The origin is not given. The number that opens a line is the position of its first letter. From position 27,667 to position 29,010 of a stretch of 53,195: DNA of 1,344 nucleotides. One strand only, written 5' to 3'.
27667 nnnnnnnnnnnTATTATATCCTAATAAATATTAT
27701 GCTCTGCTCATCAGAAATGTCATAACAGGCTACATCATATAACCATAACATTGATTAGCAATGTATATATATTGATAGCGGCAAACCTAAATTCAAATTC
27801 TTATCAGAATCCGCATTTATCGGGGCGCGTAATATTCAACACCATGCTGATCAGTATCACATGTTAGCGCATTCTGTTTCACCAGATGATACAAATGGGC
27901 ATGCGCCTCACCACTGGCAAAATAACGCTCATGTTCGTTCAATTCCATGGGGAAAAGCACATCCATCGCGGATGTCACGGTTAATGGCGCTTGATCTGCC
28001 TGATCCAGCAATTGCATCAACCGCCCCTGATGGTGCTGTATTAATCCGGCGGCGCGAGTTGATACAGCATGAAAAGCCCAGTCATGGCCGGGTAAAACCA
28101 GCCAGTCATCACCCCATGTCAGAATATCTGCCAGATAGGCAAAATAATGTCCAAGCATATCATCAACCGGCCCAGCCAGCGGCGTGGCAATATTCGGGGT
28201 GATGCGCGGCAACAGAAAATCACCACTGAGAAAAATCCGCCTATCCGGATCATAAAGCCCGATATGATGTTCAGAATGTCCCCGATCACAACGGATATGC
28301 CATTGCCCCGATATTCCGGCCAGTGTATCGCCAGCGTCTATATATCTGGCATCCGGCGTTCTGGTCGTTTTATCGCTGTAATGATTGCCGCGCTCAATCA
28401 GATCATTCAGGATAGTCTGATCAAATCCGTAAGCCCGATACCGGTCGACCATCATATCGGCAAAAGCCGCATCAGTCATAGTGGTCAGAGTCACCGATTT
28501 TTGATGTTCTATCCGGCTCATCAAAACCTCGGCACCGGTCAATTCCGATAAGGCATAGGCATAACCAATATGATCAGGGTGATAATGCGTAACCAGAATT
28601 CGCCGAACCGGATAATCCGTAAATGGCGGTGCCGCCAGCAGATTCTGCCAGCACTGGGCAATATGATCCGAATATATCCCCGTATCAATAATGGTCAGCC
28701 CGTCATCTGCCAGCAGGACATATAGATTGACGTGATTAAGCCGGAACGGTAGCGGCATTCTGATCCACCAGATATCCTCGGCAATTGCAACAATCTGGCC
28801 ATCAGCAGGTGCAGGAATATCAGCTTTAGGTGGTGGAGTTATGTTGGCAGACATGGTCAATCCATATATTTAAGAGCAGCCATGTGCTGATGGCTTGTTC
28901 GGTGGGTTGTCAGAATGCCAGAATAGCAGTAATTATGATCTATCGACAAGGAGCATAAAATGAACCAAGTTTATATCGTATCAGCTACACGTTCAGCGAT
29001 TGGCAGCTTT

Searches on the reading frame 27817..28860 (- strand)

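Call 22: search_protein_families(library=pfam, proteins=[window:27817-28860:-], max_evalue=0.0001)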
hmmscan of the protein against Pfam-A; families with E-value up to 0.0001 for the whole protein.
window:27817-28860:- (347 aa): 2 families
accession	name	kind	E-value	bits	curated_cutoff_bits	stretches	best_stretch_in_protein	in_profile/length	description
PF00753.33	Lactamase_B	-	4.1e-18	66.5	22.7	1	43-241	5-162/196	Metallo-beta-lactamase superfamily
PF21221.3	B_lactamase-like_C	-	1.5e-09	37.8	27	1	290-332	4-46/46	Metallo-beta-lactamase-like, C-terminal domain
